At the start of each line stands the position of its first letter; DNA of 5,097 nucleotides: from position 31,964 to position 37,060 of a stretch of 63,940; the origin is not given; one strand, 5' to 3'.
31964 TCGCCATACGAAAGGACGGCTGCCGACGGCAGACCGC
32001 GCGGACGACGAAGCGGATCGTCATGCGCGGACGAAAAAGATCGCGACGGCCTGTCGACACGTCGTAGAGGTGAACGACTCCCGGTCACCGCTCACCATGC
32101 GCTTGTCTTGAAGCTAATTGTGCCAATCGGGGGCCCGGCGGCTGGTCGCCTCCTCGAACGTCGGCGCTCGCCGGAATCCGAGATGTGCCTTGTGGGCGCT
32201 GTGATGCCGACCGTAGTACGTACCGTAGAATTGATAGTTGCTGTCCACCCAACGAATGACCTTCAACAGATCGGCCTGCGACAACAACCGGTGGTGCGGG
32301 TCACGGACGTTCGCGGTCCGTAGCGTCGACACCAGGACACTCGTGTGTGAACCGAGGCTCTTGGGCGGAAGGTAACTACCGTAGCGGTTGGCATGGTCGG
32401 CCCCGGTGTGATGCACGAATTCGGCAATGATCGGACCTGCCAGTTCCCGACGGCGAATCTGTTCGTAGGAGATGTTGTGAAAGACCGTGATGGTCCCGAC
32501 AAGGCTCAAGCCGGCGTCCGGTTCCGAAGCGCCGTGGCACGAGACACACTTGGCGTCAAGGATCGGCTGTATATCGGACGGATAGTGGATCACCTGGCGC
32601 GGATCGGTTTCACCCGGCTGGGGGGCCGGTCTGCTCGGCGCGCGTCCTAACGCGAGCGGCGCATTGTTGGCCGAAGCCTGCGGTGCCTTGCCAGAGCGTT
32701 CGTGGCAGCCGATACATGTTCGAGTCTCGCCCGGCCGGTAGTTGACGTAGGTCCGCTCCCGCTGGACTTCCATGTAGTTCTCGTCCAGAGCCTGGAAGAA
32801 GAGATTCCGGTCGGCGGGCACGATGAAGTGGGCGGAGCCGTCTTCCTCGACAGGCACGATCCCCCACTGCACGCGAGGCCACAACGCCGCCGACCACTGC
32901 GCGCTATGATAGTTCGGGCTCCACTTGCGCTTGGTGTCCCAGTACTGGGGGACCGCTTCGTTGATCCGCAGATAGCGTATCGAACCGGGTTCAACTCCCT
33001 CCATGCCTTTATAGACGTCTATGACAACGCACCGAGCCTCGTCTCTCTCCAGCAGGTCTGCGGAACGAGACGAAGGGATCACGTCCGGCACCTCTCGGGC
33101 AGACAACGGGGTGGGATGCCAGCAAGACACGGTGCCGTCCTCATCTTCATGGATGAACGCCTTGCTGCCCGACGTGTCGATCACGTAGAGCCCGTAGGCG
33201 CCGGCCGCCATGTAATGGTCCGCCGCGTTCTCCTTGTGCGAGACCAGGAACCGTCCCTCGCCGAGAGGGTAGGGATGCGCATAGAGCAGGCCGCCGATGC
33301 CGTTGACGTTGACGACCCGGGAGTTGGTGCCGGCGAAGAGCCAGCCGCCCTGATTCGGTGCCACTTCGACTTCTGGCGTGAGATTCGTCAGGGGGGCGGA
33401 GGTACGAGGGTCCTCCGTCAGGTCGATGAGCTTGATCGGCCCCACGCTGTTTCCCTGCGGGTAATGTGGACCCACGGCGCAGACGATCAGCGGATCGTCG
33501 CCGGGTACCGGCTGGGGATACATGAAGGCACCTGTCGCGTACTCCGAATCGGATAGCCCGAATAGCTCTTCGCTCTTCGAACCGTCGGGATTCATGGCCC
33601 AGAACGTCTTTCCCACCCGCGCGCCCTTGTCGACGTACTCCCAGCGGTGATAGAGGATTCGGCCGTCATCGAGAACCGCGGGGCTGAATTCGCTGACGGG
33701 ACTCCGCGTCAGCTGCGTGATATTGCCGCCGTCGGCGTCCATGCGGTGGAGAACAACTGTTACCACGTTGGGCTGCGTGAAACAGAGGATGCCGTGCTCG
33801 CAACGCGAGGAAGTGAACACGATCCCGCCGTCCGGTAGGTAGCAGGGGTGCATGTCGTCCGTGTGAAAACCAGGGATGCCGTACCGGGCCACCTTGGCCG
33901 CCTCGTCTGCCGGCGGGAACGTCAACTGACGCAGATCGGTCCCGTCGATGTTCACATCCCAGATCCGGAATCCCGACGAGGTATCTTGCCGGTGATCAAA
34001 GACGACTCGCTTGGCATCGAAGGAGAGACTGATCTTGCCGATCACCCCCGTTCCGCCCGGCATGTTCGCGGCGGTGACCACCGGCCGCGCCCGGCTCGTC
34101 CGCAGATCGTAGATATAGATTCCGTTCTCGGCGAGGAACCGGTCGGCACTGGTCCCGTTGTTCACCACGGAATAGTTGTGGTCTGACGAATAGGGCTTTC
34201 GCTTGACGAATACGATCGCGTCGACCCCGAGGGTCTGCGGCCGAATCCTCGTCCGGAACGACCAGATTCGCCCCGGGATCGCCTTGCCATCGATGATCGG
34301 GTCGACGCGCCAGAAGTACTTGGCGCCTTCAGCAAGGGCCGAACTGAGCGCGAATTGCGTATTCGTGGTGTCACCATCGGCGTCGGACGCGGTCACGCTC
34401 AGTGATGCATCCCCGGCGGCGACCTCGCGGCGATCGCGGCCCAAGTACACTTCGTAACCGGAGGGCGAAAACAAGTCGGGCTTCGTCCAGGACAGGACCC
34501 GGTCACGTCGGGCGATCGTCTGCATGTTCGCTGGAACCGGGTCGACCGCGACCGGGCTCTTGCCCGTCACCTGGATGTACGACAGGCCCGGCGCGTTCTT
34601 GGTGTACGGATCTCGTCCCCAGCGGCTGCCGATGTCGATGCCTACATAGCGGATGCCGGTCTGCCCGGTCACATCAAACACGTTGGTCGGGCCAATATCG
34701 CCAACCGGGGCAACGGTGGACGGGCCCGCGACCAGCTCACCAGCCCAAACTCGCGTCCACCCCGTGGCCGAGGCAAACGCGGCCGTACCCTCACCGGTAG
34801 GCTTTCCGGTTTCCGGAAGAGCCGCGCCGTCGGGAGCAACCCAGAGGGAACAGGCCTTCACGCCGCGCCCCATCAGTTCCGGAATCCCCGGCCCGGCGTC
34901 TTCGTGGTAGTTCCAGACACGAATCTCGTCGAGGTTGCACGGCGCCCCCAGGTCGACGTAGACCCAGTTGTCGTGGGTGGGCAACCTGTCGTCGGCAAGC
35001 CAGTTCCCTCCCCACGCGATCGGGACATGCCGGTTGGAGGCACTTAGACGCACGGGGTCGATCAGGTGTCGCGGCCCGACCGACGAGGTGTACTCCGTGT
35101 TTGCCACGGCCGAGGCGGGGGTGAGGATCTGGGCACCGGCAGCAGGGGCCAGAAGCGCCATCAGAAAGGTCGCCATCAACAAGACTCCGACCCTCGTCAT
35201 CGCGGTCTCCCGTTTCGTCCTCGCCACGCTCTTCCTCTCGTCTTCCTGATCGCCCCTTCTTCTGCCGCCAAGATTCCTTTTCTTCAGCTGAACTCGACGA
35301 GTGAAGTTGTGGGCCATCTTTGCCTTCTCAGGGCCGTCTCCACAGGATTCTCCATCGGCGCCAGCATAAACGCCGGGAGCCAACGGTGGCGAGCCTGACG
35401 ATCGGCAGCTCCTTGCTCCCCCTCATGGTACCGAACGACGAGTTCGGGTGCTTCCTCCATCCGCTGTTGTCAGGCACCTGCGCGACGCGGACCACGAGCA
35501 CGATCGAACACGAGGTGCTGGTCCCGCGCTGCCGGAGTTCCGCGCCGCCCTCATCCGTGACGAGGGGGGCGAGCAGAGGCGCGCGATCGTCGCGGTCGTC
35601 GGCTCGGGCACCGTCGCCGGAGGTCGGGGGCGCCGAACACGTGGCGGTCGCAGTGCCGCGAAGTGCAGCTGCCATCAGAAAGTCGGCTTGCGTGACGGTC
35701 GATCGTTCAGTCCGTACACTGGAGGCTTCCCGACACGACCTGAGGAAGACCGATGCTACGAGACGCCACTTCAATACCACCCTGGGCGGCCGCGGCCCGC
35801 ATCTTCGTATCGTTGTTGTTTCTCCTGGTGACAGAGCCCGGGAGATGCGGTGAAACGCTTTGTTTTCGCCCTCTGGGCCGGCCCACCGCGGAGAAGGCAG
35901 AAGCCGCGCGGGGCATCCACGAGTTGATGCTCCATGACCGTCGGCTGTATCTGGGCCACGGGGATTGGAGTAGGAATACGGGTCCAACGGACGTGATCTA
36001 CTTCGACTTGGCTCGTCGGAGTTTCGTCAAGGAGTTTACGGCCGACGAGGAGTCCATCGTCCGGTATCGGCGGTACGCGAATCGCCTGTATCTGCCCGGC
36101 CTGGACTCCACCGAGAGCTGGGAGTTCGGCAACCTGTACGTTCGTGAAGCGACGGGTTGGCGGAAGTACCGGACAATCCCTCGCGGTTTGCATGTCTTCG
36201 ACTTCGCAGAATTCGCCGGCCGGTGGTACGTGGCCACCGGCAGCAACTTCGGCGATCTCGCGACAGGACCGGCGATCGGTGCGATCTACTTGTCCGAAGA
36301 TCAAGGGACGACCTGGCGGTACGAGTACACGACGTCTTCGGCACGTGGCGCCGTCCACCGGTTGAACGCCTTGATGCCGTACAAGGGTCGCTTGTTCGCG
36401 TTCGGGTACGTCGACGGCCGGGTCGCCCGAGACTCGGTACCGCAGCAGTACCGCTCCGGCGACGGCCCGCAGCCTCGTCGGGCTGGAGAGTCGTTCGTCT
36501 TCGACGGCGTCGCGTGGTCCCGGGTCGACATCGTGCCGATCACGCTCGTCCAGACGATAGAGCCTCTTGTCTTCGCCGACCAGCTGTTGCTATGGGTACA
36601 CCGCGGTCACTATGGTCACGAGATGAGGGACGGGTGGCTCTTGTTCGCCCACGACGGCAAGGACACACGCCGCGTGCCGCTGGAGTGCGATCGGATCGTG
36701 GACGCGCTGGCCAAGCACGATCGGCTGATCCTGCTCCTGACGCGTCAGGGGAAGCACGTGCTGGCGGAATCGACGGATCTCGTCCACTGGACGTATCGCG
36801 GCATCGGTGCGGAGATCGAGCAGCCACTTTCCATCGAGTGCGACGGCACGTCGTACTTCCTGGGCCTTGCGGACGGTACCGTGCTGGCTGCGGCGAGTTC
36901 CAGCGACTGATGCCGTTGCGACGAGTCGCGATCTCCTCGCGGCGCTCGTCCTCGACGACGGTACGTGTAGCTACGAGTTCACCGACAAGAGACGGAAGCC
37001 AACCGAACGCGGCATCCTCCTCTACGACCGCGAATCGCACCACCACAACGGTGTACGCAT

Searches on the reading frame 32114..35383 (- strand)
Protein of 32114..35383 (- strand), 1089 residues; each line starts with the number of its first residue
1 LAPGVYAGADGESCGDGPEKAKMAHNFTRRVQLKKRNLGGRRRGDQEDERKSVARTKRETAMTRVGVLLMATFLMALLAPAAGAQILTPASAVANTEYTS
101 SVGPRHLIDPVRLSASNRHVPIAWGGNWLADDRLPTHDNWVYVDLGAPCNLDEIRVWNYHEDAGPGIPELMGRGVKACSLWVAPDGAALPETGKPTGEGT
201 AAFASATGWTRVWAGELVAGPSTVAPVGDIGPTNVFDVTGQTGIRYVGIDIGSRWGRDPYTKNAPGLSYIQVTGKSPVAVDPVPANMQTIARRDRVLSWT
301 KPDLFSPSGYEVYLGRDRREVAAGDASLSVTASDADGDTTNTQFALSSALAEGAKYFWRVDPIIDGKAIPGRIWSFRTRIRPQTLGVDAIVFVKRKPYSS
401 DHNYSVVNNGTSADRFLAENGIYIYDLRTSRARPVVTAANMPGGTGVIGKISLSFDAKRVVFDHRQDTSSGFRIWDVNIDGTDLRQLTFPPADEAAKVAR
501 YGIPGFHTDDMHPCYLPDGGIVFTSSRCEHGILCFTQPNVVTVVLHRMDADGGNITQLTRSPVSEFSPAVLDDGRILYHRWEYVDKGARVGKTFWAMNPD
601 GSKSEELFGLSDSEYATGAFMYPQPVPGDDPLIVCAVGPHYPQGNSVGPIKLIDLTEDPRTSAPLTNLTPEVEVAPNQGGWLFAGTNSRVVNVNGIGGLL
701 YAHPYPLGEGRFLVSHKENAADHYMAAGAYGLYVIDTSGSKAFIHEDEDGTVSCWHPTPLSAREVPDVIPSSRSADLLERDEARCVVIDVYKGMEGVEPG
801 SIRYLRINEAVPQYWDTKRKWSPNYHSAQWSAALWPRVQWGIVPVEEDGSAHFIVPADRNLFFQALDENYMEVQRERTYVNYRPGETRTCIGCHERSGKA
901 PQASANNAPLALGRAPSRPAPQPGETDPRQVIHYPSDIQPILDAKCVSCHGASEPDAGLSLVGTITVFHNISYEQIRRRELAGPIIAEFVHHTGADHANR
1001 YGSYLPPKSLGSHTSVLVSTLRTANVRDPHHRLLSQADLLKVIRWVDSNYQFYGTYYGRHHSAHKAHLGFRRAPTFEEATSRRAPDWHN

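Call 43: search_protein_families(library=pfam, proteins=[window:32114-35383:-], max_evalue=0.01)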
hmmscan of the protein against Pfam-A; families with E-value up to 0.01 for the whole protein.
window:32114-35383:- (1089 aa): 3 families
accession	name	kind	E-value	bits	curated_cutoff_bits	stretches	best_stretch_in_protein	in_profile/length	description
PF18582.6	HZS_alpha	-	4.6e-22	78.8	26.6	1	800-895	1-98/98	Hydrazine synthase alpha subunit middle domain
PF13442.11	Cytochrome_CBB3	-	0.0058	17.4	27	0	939-964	7-30/68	Cytochrome C oxidase, cbb3-type, subunit III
PF22297.1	PccH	-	0.0061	17.1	24.4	0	934-956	2-24/133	PccH Cytochrome c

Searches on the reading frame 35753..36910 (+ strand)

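Call 43: search_protein_families(library=pfam, proteins=[window:35753-36910:+], max_evalue=0.01)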
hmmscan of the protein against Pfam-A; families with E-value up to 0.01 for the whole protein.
window:35753-36910:+ (385 aa): 0 families

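Call 73: search_protein_families(library=ncbifam, proteins=[window:35753-36910:+], max_evalue=0.01)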
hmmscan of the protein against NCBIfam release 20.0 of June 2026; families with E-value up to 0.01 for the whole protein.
window:35753-36910:+ (385 aa): 1 family
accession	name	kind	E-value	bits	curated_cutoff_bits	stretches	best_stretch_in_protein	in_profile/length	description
NF041092.1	beta-fruc_BfrA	equivalog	0.0041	16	900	0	331-364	159-192/433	beta-fructosidase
